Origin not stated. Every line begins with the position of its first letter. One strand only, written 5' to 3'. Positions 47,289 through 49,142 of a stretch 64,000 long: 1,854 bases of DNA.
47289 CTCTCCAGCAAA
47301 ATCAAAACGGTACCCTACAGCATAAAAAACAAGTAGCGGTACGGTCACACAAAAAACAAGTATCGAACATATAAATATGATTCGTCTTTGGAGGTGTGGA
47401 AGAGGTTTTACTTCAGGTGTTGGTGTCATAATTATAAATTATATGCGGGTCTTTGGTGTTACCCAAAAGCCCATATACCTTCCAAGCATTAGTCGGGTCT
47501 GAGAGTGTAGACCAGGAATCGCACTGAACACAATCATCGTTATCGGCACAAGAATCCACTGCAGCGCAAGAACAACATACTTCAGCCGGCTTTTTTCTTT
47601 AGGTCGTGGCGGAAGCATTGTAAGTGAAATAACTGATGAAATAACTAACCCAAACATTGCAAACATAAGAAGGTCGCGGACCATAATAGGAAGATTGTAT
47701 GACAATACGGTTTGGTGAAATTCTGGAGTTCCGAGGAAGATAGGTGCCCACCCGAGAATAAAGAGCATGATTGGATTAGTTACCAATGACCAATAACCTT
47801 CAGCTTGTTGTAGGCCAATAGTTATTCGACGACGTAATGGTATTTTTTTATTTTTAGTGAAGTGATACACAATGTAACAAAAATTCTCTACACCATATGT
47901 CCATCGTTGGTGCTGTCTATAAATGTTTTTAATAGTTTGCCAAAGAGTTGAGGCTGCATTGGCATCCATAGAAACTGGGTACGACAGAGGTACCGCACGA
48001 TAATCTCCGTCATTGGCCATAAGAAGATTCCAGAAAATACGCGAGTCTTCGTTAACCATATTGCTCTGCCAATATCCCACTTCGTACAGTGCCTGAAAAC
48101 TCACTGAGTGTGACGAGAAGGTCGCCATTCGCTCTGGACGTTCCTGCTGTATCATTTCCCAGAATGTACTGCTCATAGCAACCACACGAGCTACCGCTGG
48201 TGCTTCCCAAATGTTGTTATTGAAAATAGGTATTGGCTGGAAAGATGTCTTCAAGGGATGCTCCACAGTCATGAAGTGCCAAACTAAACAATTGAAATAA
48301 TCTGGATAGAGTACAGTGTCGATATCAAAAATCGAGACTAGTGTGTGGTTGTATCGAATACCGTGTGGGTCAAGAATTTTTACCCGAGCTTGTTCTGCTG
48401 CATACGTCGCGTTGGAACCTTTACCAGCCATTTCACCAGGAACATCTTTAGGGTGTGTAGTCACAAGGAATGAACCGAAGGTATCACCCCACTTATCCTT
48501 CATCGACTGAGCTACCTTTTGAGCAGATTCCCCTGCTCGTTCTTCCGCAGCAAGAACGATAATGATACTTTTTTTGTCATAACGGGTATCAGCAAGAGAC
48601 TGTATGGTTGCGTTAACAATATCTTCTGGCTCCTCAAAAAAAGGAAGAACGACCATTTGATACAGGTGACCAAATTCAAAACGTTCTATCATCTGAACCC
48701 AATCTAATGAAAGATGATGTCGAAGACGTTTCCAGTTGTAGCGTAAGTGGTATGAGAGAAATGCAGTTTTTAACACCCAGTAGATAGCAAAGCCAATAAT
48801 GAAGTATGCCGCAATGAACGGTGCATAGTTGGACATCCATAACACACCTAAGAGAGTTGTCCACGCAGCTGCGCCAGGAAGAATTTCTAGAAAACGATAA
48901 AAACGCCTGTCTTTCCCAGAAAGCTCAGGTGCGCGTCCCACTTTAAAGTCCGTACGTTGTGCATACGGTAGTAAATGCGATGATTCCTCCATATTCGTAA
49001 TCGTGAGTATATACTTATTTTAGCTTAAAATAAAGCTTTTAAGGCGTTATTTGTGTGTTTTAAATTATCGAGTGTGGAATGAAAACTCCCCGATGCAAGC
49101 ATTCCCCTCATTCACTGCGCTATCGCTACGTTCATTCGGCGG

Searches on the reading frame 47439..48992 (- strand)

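Call 60: search_protein_families(library=pfam, proteins=[window:47439-48992:-], max_evalue=0.00001)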
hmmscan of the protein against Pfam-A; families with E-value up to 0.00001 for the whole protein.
window:47439-48992:- (517 aa): 1 family
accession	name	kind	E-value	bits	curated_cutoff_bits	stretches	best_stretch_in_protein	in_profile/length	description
PF13632.12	Glyco_trans_2_3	-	5.9e-11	43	27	1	219-435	2-183/198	Glycosyl transferase family group 2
